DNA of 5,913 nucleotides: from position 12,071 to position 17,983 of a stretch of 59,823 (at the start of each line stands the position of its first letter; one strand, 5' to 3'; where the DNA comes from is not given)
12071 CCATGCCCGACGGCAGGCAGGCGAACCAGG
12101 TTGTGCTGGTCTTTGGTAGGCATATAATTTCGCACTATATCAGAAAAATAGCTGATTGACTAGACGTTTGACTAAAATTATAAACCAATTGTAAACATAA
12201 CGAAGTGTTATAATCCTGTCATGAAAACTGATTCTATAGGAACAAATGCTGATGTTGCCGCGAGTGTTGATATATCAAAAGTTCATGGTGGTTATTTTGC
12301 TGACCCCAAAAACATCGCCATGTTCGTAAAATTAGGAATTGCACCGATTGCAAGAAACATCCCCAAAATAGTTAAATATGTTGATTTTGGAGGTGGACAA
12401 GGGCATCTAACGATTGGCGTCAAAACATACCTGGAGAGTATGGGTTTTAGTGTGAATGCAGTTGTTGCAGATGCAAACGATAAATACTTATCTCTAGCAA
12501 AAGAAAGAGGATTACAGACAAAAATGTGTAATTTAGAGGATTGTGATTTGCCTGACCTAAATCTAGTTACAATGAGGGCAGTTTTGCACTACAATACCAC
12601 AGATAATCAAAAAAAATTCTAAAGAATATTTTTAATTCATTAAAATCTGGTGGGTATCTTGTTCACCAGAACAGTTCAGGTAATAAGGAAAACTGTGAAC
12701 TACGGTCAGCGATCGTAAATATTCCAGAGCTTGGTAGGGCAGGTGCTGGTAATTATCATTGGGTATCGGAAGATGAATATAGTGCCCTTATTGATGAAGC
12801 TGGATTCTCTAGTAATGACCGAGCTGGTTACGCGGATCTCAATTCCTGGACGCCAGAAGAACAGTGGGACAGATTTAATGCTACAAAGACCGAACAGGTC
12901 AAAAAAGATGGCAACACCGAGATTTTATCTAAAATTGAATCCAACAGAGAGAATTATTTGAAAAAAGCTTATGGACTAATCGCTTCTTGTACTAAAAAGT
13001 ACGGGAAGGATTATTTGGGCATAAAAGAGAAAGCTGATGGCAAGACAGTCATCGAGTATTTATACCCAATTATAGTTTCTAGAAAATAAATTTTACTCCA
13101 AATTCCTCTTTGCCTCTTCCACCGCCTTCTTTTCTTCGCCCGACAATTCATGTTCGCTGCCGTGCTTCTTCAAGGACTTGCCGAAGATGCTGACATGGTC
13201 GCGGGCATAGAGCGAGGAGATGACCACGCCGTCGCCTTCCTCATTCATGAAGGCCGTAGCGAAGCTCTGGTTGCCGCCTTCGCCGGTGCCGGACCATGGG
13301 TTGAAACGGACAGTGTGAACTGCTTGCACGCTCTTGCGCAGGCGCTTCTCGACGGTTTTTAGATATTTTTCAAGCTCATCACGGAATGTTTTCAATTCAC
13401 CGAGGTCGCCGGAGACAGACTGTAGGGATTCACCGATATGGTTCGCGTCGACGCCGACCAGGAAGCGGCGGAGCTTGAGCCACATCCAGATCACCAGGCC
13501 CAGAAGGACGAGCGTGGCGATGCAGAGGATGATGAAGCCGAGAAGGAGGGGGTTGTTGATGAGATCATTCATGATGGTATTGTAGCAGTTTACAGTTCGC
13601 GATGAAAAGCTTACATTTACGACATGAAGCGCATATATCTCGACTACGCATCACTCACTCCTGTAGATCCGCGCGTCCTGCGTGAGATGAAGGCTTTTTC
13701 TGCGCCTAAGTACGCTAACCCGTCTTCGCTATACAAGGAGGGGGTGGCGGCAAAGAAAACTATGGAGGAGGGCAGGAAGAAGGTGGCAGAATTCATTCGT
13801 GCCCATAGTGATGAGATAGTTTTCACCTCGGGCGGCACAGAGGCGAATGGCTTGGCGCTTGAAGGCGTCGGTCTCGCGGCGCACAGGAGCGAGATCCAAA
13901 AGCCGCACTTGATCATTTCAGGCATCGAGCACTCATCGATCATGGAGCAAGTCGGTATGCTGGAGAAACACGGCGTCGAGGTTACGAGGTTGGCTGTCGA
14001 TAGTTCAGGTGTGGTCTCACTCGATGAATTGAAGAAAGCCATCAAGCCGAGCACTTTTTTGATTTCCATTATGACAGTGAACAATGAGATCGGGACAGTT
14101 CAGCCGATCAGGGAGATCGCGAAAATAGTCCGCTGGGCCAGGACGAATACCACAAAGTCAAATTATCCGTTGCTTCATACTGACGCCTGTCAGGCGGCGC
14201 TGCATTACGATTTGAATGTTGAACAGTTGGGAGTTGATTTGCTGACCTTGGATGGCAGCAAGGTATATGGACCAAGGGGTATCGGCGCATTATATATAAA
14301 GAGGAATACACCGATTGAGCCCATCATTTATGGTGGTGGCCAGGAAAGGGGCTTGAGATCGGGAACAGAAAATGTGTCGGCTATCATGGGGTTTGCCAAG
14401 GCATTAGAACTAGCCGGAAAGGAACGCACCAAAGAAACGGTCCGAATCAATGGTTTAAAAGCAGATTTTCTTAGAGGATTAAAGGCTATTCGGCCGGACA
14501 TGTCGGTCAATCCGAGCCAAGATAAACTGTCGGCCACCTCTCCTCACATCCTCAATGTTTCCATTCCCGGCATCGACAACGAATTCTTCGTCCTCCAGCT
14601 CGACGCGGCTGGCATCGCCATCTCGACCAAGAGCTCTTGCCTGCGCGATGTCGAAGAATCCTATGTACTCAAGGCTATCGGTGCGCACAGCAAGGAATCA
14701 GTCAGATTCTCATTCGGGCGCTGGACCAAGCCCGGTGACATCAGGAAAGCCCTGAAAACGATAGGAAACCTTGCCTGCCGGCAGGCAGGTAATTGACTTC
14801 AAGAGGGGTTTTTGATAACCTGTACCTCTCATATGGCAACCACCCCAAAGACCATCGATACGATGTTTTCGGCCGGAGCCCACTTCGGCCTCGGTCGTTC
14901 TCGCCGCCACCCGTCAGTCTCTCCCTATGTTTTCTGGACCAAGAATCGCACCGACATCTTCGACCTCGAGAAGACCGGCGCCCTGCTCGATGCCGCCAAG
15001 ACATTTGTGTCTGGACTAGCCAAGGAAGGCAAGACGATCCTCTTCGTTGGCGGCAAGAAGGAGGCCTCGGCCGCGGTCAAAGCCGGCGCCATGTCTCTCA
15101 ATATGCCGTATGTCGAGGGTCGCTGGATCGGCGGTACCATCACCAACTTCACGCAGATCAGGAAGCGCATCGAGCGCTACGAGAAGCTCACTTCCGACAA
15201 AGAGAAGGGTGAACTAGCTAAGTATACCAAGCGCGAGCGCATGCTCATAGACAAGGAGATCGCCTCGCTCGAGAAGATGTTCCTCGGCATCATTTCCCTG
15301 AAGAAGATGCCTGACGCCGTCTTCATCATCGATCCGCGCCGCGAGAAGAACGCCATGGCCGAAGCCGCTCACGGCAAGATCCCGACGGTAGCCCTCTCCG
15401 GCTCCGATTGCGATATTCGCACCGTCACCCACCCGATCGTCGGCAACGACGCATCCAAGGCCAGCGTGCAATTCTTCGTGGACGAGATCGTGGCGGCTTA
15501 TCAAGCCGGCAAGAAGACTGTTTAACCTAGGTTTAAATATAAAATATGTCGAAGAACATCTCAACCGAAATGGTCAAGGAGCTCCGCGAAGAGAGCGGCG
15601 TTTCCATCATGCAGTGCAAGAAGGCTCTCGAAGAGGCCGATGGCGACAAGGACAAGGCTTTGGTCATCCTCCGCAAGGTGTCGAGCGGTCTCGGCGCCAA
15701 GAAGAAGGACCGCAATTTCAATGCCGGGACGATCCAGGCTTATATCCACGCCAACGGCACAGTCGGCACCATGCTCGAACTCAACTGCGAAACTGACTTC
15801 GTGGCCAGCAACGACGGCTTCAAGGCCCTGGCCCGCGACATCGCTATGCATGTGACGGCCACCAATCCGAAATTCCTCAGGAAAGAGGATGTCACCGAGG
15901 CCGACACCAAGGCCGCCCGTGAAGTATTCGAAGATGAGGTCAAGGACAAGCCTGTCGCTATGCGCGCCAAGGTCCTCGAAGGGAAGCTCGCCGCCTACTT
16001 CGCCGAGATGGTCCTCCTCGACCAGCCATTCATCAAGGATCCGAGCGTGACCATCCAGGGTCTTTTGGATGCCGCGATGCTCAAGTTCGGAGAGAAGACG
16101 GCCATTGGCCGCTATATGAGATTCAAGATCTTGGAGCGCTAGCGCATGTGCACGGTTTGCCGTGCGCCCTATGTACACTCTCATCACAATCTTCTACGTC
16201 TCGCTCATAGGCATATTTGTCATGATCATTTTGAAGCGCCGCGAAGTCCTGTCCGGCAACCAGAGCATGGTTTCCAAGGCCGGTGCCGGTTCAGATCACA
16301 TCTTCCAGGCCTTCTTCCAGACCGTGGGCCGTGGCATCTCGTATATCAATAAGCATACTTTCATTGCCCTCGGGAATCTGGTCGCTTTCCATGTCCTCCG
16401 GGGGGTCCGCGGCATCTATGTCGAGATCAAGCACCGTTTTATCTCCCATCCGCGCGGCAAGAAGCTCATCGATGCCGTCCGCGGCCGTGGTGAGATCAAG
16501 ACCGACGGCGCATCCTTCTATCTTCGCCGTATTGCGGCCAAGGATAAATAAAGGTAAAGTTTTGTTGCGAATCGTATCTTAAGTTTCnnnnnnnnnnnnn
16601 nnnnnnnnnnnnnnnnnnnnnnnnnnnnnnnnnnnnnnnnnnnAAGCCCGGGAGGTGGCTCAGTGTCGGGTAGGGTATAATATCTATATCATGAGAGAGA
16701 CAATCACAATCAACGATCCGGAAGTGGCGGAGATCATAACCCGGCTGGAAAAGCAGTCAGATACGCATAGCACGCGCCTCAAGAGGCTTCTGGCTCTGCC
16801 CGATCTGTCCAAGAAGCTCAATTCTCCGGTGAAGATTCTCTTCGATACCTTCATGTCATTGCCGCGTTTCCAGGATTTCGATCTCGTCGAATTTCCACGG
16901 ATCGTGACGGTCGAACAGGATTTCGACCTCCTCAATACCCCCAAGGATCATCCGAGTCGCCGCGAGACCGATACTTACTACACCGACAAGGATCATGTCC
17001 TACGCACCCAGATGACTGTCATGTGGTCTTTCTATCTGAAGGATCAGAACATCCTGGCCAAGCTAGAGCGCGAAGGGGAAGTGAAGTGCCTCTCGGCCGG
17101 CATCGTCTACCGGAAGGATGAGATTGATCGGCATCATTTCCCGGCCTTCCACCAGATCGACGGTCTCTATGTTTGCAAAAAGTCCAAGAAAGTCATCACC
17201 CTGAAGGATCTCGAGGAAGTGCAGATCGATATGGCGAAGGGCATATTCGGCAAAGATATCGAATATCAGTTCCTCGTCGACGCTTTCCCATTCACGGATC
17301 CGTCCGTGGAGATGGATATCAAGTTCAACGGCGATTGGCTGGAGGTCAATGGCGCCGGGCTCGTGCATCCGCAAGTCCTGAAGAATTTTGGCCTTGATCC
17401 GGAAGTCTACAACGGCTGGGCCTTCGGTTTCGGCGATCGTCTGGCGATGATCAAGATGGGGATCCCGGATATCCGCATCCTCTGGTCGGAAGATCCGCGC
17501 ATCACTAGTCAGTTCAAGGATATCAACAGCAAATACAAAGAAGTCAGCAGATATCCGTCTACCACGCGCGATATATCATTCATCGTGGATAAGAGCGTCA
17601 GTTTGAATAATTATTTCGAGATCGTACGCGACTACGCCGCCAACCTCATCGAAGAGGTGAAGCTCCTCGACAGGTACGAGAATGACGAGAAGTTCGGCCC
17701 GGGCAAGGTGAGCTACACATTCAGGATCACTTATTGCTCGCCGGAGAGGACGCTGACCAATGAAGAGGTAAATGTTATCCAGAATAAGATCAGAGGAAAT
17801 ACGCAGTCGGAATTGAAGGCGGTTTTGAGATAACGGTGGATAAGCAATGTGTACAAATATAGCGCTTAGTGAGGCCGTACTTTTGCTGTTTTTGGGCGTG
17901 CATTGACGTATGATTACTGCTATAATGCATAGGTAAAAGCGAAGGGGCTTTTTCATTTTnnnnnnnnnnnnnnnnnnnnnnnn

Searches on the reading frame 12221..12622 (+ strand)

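Call 57: search_protein_families(library=pfam, proteins=[window:12221-12622:+], max_evalue=0.01)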
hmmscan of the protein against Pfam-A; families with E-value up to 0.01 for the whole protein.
window:12221-12622:+ (133 aa): 2 families
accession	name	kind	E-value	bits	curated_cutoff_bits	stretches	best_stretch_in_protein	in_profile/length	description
PF13679.12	Methyltransf_32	-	0.00017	22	27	1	44-101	17-77/143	Methyltransferase domain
PF00891.24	Methyltransf_2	-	0.00036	20.4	22.3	1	49-128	62-143/210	O-methyltransferase domain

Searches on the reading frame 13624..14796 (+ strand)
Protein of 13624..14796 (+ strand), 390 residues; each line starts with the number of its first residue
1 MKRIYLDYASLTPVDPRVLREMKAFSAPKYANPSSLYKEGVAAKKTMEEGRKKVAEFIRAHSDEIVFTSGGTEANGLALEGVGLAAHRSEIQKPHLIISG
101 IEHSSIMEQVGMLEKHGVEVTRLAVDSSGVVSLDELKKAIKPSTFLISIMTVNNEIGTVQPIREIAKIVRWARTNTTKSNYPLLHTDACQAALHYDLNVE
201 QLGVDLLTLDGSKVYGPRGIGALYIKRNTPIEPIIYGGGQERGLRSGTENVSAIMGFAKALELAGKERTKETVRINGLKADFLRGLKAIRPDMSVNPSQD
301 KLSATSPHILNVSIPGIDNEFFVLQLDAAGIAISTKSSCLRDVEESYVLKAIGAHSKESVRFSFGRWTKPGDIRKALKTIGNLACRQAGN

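Call 28: find_encoding_contigs(protein=window:13624-14796:+, flank=10000, max_places=1)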
Protein window:13624-14796:+ (390 aa): 2 contigs read that carry it; 1 place shown.
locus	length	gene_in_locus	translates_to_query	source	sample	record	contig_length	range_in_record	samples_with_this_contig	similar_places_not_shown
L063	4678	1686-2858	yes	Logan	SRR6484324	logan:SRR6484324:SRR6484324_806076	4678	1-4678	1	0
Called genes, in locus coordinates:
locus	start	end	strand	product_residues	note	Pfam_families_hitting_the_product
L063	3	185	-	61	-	?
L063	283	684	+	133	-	-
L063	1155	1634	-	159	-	PF14584:DUF4446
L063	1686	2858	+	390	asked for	PF00266:Aminotran_5, PF01212:Beta_elim_lyase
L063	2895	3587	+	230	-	PF00318:Ribosomal_S2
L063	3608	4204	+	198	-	PF00889:EF_TS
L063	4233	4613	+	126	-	-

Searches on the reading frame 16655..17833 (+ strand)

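Call 57: search_protein_families(library=pfam, proteins=[window:16655-17833:+], max_evalue=0.01)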
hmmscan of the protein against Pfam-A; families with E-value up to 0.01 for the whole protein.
window:16655-17833:+ (392 aa): 2 families
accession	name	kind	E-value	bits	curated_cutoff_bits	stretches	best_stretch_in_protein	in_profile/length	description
PF01409.25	tRNA-synt_2d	-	4.5e-54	184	19.8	1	72-287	32-246/246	tRNA synthetases class II core domain (F)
PF03147.19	FDX-ACB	-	1.2e-24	86.9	31.1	1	298-392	1-94/94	Ferredoxin-fold anticodon binding domain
